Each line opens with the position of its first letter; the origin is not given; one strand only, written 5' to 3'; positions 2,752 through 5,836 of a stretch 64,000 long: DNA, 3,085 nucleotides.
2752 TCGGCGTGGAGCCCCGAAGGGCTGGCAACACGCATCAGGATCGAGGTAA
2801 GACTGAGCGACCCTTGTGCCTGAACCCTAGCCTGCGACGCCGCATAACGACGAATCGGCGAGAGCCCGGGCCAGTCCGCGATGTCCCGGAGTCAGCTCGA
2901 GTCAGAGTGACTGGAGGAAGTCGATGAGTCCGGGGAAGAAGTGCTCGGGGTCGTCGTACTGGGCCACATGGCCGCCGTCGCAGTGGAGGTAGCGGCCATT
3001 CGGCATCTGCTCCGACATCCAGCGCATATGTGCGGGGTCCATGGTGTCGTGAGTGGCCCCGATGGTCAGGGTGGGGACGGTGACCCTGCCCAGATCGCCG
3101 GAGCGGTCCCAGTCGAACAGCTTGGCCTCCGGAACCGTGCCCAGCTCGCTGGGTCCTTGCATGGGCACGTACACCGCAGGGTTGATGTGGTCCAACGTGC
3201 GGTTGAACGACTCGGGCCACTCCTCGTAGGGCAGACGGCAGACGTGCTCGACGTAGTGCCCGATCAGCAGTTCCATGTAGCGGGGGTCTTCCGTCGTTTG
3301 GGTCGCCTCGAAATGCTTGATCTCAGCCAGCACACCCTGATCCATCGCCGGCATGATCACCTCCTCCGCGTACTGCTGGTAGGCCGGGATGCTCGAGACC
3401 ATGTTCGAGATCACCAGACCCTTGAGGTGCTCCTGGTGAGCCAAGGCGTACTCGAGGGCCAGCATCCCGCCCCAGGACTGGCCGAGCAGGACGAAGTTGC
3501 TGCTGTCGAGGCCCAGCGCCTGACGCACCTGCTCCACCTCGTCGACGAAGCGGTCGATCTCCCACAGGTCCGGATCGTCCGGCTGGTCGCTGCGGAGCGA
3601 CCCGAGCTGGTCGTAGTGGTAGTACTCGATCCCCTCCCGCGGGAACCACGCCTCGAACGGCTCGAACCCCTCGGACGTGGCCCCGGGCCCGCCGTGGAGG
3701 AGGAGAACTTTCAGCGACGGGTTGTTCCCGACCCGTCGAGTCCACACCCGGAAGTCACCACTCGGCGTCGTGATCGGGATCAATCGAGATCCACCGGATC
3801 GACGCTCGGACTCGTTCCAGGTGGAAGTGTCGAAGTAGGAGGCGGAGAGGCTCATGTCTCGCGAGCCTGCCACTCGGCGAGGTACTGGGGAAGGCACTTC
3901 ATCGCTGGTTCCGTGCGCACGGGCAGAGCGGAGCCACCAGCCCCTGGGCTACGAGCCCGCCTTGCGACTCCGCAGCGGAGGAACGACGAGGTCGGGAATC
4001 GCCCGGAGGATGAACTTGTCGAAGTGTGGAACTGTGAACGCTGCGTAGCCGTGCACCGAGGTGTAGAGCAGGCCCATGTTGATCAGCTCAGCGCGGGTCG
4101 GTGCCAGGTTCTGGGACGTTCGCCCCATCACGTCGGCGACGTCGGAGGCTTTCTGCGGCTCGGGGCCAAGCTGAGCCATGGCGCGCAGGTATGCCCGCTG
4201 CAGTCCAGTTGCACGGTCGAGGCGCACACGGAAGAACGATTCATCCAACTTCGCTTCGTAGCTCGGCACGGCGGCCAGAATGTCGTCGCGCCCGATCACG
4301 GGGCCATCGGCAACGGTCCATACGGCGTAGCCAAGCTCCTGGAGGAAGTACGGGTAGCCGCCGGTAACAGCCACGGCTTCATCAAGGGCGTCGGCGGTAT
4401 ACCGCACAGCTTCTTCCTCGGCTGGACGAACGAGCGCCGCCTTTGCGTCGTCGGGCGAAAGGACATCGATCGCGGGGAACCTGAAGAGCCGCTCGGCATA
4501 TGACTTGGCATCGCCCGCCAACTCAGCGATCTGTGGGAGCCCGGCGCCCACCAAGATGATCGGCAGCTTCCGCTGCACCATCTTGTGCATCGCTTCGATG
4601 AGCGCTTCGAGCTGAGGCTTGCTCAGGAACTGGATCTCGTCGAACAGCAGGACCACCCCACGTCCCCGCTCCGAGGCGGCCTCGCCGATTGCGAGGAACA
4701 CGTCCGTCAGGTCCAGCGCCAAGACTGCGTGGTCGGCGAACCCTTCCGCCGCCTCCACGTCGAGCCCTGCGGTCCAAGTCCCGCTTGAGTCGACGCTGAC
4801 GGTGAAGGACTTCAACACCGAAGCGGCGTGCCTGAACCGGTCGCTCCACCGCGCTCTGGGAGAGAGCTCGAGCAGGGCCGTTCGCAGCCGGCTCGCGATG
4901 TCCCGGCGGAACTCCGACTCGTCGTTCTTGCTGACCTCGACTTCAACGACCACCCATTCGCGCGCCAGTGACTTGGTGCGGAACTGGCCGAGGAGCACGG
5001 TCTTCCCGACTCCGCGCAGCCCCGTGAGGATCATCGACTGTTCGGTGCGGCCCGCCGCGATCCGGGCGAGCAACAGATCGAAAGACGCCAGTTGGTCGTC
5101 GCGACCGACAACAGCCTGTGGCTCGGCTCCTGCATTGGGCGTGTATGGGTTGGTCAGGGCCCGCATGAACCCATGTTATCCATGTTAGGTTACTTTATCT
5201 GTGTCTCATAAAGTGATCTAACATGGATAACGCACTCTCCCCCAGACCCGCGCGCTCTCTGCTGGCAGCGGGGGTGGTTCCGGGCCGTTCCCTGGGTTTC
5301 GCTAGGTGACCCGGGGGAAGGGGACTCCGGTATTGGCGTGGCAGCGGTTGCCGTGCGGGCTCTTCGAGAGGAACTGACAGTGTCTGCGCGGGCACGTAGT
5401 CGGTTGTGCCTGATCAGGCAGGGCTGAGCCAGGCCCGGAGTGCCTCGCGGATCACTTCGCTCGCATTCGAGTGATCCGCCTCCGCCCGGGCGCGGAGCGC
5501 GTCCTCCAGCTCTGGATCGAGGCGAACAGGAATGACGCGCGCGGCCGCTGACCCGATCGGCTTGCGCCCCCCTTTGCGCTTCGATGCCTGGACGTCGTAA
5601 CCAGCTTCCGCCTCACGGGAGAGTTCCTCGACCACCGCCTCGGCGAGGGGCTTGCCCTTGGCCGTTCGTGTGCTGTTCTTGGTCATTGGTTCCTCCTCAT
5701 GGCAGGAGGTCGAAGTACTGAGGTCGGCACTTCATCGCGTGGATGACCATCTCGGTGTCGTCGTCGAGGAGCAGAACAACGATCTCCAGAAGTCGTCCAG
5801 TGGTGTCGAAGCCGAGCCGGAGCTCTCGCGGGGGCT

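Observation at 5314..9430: Second accretion zone: three in-frame copies of the msrA 3' end, each with its own stop codon, separate cassettes downstream of msrA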

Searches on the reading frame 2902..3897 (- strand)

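Call 9: search_protein_families(library=pfam, proteins=[window:2902-3897:-], max_evalue=0.01)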
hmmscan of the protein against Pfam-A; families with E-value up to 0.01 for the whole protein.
window:2902-3897:- (331 aa): 7 families
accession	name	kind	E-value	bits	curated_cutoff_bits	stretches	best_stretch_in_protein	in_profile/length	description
PF00561.26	Abhydrolase_1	-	9.8e-23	81.5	25.8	1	64-317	3-245/245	alpha/beta hydrolase fold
PF12697.13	Abhydrolase_6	-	1.6e-13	52.3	26.3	1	64-318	1-212/217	Alpha/beta hydrolase family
PF12146.15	Hydrolase_4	-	2.5e-12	47.1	27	1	60-174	3-117/239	Serine aminopeptidase, S33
PF00975.26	Thioesterase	-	0.00094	19.9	26.4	1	106-215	40-149/226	Thioesterase domain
PF02230.22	Abhydrolase_2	-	0.0014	19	23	1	117-165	89-137/217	Phospholipase/Carboxylesterase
PF07859.19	Abhydrolase_3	-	0.0015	18.8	25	1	122-175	60-112/210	alpha/beta hydrolase fold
PF03096.20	Ndr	-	0.0017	17.6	23.3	1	113-182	81-148/283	Ndr family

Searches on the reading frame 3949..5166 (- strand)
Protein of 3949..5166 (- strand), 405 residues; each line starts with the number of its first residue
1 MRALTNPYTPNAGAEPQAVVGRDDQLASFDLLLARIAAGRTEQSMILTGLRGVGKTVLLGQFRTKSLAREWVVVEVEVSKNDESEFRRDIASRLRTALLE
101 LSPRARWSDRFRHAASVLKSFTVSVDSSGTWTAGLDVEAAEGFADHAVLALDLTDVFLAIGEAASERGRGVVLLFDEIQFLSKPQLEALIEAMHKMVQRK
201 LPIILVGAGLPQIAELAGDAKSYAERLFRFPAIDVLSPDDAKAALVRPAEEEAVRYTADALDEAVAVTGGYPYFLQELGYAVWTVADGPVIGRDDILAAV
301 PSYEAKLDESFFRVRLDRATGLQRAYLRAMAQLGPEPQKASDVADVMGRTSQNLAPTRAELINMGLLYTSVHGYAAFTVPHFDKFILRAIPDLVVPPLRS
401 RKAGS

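Call 9: search_protein_families(library=pfam, proteins=[window:3949-5166:-], max_evalue=0.01)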
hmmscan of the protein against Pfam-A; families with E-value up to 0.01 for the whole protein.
window:3949-5166:- (405 aa): 7 families
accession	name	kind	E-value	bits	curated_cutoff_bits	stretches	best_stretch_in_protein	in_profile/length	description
PF13191.12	AAA_16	-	1.3e-17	65.2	32.6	1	19-206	2-167/167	AAA ATPase domain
PF13401.12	AAA_22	-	2.7e-11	44.3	27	1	41-208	4-123/130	AAA domain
PF13173.12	AAA_14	-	3.5e-07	30.7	27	1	43-86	3-47/129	AAA domain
PF01637.24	ATPase_2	-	3.4e-06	27.5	33.2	1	34-199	12-141/225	ATPase domain predominantly from Archaea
PF10236.15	DAP3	-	6e-06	26.1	23.1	1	37-77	18-58/311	Mitochondrial ribosomal death-associated protein 3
PF10923.14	BrxC_BrxD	-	7.4e-05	22.3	22.2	1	3-82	12-88/414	BREX system ATP-binding protein BrxC/D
PF25201.1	nSTAND6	-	0.0055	17.2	27.7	0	40-96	16-73/148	Novel STAND NTPase 6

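Call 21: find_encoding_contigs(protein=window:3949-5166:-, flank=10000, max_places=10)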
Protein window:3949-5166:- (405 aa): 5 contigs read that carry it; 5 places shown.
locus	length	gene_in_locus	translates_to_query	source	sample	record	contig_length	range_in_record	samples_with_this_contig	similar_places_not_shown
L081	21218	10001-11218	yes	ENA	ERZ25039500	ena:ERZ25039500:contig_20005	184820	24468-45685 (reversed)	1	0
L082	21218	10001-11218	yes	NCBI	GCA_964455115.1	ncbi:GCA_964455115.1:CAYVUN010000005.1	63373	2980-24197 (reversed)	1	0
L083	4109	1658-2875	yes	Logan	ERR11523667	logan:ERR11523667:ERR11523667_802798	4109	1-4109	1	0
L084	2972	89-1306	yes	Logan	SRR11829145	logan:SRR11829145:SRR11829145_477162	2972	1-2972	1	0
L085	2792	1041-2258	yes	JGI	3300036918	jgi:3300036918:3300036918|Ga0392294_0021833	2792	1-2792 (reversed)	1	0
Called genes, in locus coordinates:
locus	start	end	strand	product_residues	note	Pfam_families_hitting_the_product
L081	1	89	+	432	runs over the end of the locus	PF00202:Aminotran_3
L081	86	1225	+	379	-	PF00155:Aminotran_1_2, PF00266:Aminotran_5 (weak), PF01212:Beta_elim_lyase (weak)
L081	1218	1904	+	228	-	PF01656:CbiA (weak), PF07755:DUF1611 (faint), PF13500:AAA_26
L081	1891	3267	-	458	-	PF13941:MutL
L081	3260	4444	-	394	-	PF01053:Cys_Met_Meta_PP, PF01212:Beta_elim_lyase (weak)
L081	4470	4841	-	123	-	PF02661:Fic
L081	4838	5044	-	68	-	PF07704:PSK_trans_fac (weak)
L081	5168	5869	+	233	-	PF01625:PMSR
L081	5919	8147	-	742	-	PF13472:Lipase_GDSL_2, PF23211:LRR_LRWD1 (faint), PF00560:LRR_1 (faint), PF13855:LRR_8 (weak), PF23598:LRR_14, PF13855:LRR_8 (weak), PF12799:LRR_4 (weak)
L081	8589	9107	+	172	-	-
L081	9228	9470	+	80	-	-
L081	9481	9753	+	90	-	PF01402:RHH_1 (weak)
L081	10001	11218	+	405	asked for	PF10236:DAP3 (weak), PF13191:AAA_16, PF01637:ATPase_2 (weak), PF13401:AAA_22, PF13173:AAA_14 (faint)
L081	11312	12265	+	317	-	PF00561:Abhydrolase_1, PF12146:Hydrolase_4, PF12697:Abhydrolase_6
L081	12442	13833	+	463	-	PF00270:DEAD, PF04851:ResIII, PF00271:Helicase_C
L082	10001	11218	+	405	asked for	PF10236:DAP3 (weak), PF13191:AAA_16, PF01637:ATPase_2 (weak), PF13401:AAA_22, PF13173:AAA_14 (faint)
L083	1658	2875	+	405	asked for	PF10236:DAP3 (weak), PF13191:AAA_16, PF01637:ATPase_2 (weak), PF13401:AAA_22, PF13173:AAA_14 (faint)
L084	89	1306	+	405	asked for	PF10236:DAP3 (weak), PF13191:AAA_16, PF01637:ATPase_2 (weak), PF13401:AAA_22, PF13173:AAA_14 (faint)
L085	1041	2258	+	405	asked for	PF10236:DAP3 (weak), PF13191:AAA_16, PF01637:ATPase_2 (weak), PF13401:AAA_22, PF13173:AAA_14 (faint)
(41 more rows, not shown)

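Call 78: search_protein_families(library=ncbifam, proteins=[window:3949-5166:-], max_evalue=0.01)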
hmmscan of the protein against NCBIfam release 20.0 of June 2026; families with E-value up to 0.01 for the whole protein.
window:3949-5166:- (405 aa): 4 families
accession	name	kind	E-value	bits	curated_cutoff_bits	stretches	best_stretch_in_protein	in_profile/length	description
TIGR02928.1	TIGR02928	subfamily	1.9e-05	23.7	181.3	1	15-62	13-60/366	orc1/cdc6 family replication initiation protein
NF047389.1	ATPase_Sll1717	subfamily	0.0031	16.7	75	0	41-90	28-75/454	P-loop ATPase, Sll1717 family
NF033438.1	BREX_BrxD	equivalog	0.0033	16.5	350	1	3-89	11-95/423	BREX system ATP-binding protein BrxD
NF006585.0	PRK09111.1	equivalog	0.0075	14.9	604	0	34-56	54-76/616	DNA polymerase III subunit gamma/tau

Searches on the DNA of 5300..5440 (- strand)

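Call 51: search_dna_similar(query=window:5300-5440:-, collection=phages, mode=distant, max_evalue=0.01, max_rows=10)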
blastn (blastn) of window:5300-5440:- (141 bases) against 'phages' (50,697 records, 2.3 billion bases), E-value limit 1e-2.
No match.

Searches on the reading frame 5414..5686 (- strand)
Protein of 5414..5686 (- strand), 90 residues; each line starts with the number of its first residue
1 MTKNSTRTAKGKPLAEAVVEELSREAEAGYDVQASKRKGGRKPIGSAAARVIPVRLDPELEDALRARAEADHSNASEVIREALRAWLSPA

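Call 9: search_protein_families(library=pfam, proteins=[window:5414-5686:-], max_evalue=0.01)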
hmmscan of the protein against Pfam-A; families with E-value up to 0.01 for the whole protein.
window:5414-5686:- (90 aa): 1 family
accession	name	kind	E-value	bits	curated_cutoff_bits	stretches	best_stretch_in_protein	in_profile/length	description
PF01402.27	RHH_1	-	8.2e-06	26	20.5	1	54-87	4-37/39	Ribbon-helix-helix protein, copG family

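Call 22: find_encoding_contigs(protein=window:5414-5686:-, flank=10000, max_places=10)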
Protein window:5414-5686:- (90 aa): 9 contigs read that carry it; 9 places shown.
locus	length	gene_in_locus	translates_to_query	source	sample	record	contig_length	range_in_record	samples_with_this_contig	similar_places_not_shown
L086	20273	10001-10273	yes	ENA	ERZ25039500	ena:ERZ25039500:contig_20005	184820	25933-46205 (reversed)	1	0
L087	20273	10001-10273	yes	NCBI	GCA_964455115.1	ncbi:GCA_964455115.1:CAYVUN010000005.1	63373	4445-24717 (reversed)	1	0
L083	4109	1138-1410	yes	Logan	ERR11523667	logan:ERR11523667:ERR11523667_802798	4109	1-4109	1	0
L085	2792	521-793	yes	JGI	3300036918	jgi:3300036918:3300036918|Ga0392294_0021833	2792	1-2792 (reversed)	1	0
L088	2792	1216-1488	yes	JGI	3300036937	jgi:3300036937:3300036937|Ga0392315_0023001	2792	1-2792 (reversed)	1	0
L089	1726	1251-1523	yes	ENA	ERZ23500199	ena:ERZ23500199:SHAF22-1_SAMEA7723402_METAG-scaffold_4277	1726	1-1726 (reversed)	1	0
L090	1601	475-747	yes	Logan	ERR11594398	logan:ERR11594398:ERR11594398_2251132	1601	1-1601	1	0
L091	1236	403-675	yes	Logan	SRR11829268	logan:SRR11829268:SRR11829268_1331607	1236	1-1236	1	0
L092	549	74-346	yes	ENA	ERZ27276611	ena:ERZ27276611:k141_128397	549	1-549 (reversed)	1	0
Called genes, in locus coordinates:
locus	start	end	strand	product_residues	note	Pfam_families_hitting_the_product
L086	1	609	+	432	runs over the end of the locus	PF00202:Aminotran_3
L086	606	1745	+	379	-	PF00155:Aminotran_1_2, PF00266:Aminotran_5 (weak), PF01212:Beta_elim_lyase (weak)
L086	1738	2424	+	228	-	PF01656:CbiA (weak), PF07755:DUF1611 (faint), PF13500:AAA_26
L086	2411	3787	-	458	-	PF13941:MutL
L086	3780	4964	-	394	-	PF01053:Cys_Met_Meta_PP, PF01212:Beta_elim_lyase (weak)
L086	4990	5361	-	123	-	PF02661:Fic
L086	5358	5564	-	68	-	PF07704:PSK_trans_fac (weak)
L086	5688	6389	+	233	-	PF01625:PMSR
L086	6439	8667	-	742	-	PF13472:Lipase_GDSL_2, PF23211:LRR_LRWD1 (faint), PF00560:LRR_1 (faint), PF13855:LRR_8 (weak), PF23598:LRR_14, PF13855:LRR_8 (weak), PF12799:LRR_4 (weak)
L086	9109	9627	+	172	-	-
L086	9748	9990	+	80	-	-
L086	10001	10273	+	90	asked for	PF01402:RHH_1 (weak)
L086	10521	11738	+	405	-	PF10236:DAP3 (weak), PF13191:AAA_16, PF01637:ATPase_2 (weak), PF13401:AAA_22, PF13173:AAA_14 (faint)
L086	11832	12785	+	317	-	PF00561:Abhydrolase_1, PF12146:Hydrolase_4, PF12697:Abhydrolase_6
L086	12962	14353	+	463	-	PF00270:DEAD, PF04851:ResIII, PF00271:Helicase_C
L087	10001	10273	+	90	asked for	PF01402:RHH_1 (weak)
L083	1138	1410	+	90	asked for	PF01402:RHH_1 (weak)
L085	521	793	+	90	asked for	PF01402:RHH_1 (weak)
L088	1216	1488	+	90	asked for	PF01402:RHH_1 (weak)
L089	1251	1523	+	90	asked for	PF01402:RHH_1 (weak)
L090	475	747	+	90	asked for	PF01402:RHH_1 (weak)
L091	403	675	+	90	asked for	PF01402:RHH_1 (weak)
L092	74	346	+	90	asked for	PF01402:RHH_1 (weak)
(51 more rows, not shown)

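Call 45: find_homologous_proteins(query=window:5414-5686:-, max_evalue=0.00001)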
Query window:5414-5686:- (90 aa): 714 proteins with E <= 0.00001 among 796 candidates; the best 120 are listed.
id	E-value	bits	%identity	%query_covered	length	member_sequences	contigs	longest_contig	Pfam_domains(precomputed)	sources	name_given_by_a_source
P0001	4.6e-48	178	100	100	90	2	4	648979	PF01402.28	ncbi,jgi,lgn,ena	jgi:hypothetical protein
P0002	1.8e-43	164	92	99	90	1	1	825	PF01402.28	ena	-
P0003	1.0e-42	161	91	99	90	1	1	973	PF01402.28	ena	-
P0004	4.6e-40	153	84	100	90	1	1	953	PF01402.28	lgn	-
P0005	1.5e-37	145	82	100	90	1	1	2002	PF01402.28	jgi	jgi:hypothetical protein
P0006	7.0e-34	133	73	100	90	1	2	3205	PF01402.28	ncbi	-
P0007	2.8e-33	131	73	100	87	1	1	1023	PF01402.28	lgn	-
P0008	4.0e-33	131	74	100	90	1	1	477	-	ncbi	-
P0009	1.3e-32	129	71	100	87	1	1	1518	PF01402.28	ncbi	-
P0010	1.7e-32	129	71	100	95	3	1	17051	PF01402.28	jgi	jgi:hypothetical protein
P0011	1.8e-32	129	73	98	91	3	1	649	PF01402.28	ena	-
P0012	2.0e-32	129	74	100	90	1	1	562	-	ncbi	-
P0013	5.9e-32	127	70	100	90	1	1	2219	PF01402.28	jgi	jgi:hypothetical protein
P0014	1.4e-31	126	71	100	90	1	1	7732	PF01402.28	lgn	-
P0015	1.8e-31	126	67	99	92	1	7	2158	PF01402.28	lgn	-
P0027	5.4e-31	124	69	98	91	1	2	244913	PF01402.28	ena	-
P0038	2.5e-30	122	68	100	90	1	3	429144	PF01402.28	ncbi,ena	-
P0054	1.0e-29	120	67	98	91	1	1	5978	PF01402.28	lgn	-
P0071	7.2e-29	117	67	97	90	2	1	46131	PF01402.28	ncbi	ncbi:ribbon-helix-helix domain-containing protein [Nocardioides hungaricus]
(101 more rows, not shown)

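Call 46: find_encoding_contigs(protein=P0038, flank=8000, max_places=3)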
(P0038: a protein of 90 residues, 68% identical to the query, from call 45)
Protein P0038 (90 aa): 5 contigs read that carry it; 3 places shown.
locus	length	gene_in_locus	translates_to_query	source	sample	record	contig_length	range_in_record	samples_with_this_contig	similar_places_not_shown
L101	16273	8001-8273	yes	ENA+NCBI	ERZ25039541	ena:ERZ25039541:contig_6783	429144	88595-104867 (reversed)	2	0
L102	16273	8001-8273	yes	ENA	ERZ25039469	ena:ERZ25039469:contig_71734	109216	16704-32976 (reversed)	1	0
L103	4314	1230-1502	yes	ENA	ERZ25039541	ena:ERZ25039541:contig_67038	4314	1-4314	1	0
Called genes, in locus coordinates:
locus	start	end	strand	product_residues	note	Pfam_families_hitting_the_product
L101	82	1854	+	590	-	PF00903:Glyoxalase (weak), PF01557:FAA_hydrolase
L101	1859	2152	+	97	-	PF01557:FAA_hydrolase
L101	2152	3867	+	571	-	PF00501:AMP-binding, PF13193:AMP-binding_C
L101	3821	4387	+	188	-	PF13564:DoxX_2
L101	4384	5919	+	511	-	PF01494:FAD_binding_3, PF07992:Pyr_redox_2 (faint)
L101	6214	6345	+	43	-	PF02771:Acyl-CoA_dh_N (weak)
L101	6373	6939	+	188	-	-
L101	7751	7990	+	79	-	-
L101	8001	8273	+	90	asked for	PF01402:RHH_1 (weak)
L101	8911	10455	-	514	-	PF00561:Abhydrolase_1, PF08386:Abhydrolase_4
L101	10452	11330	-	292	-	PF04468:PSP1, PF28472:PSP1_3rd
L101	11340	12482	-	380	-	PF13177:DNA_pol3_delta2, PF00004:AAA (weak)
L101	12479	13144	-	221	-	PF13191:AAA_16 (faint), PF02223:Thymidylate_kin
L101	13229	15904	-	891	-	PF01751:Toprim, PF01131:Topoisom_bac, PF13368:Toprim_C_rpt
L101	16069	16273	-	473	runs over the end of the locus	PF23186:DUF7059, PF05175:MTS, PF08241:Methyltransf_11 (faint), PF13649:Methyltransf_25 (weak), PF25004:DUF7782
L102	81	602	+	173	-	-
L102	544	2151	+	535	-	PF00903:Glyoxalase (weak), PF01557:FAA_hydrolase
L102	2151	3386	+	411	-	PF00501:AMP-binding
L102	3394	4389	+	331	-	PF13193:AMP-binding_C, PF13564:DoxX_2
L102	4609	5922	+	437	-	PF01494:FAD_binding_3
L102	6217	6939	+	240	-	-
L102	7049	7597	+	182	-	-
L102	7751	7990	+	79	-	-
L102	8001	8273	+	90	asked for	PF01402:RHH_1 (weak)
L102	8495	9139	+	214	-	-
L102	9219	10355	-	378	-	-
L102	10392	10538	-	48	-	-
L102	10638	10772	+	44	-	-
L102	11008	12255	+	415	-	PF01042:Ribonuc_L-PSP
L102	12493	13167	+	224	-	-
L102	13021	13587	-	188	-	PF00072:Response_reg, PF00196:GerE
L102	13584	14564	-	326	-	PF07730:HisKA_3 (faint)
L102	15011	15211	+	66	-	-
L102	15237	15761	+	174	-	PF03176:MMPL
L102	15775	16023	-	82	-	-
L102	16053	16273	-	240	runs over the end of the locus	-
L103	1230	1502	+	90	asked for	PF01402:RHH_1 (weak)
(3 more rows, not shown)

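Call 47: find_encoding_contigs(protein=P0071, flank=8000, max_places=3)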
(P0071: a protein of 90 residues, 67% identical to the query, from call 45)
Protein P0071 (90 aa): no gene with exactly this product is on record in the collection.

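Call 48: find_encoding_contigs(protein=P0027, flank=8000, max_places=3)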
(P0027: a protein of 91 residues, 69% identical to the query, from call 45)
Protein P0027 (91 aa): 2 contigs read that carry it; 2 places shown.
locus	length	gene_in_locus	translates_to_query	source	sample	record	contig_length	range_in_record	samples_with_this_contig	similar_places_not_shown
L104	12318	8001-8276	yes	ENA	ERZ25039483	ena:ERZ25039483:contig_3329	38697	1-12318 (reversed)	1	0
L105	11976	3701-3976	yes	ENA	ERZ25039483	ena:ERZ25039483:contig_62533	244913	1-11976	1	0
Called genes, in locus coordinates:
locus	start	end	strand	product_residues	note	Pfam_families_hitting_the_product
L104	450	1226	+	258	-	PF03167:UDG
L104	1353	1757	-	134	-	-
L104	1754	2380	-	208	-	PF01909:NTP_transf_2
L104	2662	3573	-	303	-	-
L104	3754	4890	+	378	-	PF23539:DUF7134 (weak), PF07730:HisKA_3, PF02518:HATPase_c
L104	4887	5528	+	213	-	PF00072:Response_reg, PF08281:Sigma70_r4_2 (faint), PF00196:GerE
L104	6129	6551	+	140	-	-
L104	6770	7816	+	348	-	PF02899:Phage_int_SAM_1 (faint)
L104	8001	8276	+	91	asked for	PF01402:RHH_1 (weak)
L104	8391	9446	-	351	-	-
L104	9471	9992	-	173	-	-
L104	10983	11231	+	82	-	PF12728:HTH_17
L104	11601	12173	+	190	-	-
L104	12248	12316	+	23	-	?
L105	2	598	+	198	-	?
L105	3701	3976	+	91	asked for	PF01402:RHH_1 (weak)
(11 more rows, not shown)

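Call 78: search_protein_families(library=ncbifam, proteins=[window:5414-5686:-], max_evalue=0.01)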
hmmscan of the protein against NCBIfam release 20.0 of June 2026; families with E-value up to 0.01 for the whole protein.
window:5414-5686:- (90 aa): 2 families
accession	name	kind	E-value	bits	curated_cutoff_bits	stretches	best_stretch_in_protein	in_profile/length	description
NF053762.1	aCcr1_fam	equivalog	0.00043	20.1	60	1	50-85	1-36/38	aCcr1 family cell cycle regulator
TIGR02606.1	antidote_CC2985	hypoth_equivalog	0.0029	17.6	46.2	1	71-85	22-36/70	type II toxin-antitoxin system ParD family antitoxin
